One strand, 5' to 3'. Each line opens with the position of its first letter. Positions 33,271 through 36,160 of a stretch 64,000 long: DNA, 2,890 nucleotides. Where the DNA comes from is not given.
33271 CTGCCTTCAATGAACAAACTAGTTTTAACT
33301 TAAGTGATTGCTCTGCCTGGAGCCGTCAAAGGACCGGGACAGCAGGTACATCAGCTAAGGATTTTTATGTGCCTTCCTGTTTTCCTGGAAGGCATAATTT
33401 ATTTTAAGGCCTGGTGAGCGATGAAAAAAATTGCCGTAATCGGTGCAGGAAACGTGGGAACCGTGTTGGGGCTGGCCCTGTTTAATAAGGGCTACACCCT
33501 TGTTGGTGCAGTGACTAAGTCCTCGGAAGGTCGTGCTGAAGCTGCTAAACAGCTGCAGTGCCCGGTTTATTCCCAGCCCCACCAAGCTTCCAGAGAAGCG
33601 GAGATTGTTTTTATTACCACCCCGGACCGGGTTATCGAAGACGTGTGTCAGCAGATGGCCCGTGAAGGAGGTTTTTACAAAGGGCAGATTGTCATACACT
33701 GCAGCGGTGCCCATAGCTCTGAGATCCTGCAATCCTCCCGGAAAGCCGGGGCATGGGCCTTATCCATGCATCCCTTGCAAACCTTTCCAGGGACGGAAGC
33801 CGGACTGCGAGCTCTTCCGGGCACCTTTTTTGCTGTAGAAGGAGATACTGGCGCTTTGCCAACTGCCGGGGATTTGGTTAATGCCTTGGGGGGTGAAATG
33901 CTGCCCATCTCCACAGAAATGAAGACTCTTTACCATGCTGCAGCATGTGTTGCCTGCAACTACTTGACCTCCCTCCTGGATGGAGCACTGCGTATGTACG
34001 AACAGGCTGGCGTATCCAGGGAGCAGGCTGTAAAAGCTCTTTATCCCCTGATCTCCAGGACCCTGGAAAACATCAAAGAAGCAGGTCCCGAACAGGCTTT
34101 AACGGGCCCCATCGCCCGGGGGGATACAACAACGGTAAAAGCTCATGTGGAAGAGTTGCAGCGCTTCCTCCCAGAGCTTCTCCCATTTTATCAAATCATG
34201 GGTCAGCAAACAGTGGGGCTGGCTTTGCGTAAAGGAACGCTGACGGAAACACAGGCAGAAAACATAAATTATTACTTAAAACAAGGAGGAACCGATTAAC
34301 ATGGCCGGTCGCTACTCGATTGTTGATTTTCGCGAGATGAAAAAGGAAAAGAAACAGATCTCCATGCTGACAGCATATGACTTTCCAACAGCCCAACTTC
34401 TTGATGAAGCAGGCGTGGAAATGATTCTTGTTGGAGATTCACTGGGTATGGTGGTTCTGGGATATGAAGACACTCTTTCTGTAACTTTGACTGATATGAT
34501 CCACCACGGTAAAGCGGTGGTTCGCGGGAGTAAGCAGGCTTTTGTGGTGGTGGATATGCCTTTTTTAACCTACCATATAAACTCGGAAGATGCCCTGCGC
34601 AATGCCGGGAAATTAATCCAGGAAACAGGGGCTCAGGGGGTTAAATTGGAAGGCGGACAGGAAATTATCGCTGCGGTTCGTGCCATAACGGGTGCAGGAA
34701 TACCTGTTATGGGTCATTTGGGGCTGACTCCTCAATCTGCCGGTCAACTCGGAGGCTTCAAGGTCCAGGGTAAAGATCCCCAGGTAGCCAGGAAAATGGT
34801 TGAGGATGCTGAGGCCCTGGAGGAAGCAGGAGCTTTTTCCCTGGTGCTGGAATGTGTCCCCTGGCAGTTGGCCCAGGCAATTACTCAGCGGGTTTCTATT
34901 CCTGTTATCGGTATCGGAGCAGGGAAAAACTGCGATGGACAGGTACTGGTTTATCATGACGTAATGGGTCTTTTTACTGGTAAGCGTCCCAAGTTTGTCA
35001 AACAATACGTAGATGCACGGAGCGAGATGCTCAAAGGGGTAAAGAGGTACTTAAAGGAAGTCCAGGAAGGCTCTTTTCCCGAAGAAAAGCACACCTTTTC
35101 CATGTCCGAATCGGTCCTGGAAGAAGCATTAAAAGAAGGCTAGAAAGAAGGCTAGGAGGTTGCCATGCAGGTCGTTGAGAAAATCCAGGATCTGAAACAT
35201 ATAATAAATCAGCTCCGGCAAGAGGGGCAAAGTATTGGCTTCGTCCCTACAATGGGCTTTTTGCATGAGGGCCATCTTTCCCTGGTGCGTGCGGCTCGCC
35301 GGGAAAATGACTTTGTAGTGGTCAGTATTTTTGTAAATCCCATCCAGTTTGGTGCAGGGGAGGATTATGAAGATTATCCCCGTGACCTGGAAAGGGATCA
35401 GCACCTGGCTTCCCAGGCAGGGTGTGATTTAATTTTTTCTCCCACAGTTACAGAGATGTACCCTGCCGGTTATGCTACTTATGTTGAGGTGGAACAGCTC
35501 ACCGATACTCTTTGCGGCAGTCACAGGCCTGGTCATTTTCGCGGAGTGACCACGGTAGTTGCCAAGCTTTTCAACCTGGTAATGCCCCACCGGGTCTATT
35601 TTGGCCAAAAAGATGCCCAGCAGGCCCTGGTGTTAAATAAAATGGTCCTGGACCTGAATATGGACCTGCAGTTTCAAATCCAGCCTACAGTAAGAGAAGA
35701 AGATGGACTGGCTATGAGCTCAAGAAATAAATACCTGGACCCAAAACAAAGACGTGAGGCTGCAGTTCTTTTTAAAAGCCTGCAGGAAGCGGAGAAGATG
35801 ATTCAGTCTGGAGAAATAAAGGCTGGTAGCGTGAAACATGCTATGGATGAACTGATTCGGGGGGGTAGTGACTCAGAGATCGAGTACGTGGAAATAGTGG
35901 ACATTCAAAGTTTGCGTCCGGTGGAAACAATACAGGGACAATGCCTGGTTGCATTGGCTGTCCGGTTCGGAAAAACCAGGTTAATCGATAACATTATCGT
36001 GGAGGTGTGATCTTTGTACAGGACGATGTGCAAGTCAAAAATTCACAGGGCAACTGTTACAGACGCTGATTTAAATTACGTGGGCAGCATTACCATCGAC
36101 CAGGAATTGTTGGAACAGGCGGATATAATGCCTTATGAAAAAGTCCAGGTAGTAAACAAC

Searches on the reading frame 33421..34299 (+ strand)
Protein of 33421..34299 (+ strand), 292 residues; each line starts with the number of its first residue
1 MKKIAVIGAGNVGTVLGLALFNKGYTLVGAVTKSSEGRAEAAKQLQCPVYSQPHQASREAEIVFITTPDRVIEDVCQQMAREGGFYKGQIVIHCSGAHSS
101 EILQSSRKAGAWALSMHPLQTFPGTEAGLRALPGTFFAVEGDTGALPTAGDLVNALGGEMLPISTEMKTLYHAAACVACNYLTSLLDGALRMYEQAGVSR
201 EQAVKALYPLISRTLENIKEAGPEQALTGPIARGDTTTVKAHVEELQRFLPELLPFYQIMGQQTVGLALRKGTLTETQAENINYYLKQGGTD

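Call 81: search_protein_families(library=pfam, proteins=[window:33421-34299:+])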
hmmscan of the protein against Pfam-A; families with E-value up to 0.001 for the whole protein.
window:33421-34299:+ (292 aa): 7 families
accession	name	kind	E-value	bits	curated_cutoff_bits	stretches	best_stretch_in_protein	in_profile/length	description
PF10728.14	DUF2520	-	4.7e-39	133.4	25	1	136-264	2-125/125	Domain of unknown function (DUF2520)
PF10727.15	Rossmann-like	-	1.6e-17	64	23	1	3-118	16-131/131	Rossmann-like domain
PF03807.23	F420_oxidored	-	1.4e-10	42.1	21.6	1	3-94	1-91/94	NADP oxidoreductase coenzyme F420-dependent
PF01408.29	GFO_IDH_MocA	-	1.1e-07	32.9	24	1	3-83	2-86/120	Oxidoreductase family, NAD-binding Rossmann fold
PF07991.19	KARI_N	-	6.1e-07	29.6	20.6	1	2-80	5-81/165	Acetohydroxy acid isomeroreductase, NADPH-binding domain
PF03446.21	NAD_binding_2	-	5.2e-06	27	21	1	3-109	1-107/161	NAD binding domain of 6-phosphogluconate dehydrogenase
PF01210.29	NAD_Gly3P_dh_N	-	4.3e-05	24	23.1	0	3-94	1-102/158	NAD-dependent glycerol-3-phosphate dehydrogenase N-terminus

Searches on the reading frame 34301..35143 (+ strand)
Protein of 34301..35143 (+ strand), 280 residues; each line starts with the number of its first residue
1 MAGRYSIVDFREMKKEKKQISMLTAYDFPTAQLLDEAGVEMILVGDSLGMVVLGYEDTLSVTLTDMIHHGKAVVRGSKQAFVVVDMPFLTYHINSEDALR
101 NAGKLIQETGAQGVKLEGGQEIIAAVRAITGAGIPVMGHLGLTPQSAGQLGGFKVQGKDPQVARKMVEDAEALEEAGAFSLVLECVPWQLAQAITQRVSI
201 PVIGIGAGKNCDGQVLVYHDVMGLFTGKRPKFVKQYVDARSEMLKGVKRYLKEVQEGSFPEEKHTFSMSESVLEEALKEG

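Call 81: search_protein_families(library=pfam, proteins=[window:34301-35143:+])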
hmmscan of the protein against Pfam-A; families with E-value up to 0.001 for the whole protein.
window:34301-35143:+ (280 aa): 3 families
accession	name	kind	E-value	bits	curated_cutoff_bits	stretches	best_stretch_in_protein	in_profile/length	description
PF02548.21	Pantoate_transf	-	5e-118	393.6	28.7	1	6-262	3-259/259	Ketopantoate hydroxymethyltransferase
PF13714.12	PEP_mutase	-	2.2e-06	27.9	31.5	1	10-119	1-107/240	Phosphoenolpyruvate phosphomutase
PF01177.27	Asp_Glu_race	-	0.00053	20.3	31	0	160-206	50-97/211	Asp/Glu/Hydantoin racemase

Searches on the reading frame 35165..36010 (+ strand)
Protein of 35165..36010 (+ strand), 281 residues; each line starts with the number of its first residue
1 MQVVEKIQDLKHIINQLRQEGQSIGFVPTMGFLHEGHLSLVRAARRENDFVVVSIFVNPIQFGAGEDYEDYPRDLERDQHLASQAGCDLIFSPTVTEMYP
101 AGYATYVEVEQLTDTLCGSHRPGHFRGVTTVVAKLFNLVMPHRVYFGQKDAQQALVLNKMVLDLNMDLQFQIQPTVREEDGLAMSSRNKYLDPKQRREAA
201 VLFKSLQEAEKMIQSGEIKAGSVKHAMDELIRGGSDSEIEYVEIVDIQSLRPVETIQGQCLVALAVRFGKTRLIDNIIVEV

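Call 81: search_protein_families(library=pfam, proteins=[window:35165-36010:+])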
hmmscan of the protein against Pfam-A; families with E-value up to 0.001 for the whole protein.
window:35165-36010:+ (281 aa): 1 family
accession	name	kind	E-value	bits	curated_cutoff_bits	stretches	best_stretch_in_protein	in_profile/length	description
PF02569.21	Pantoate_ligase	-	4.8e-109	364.1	20.7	1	2-278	1-268/268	Pantoate-beta-alanine ligase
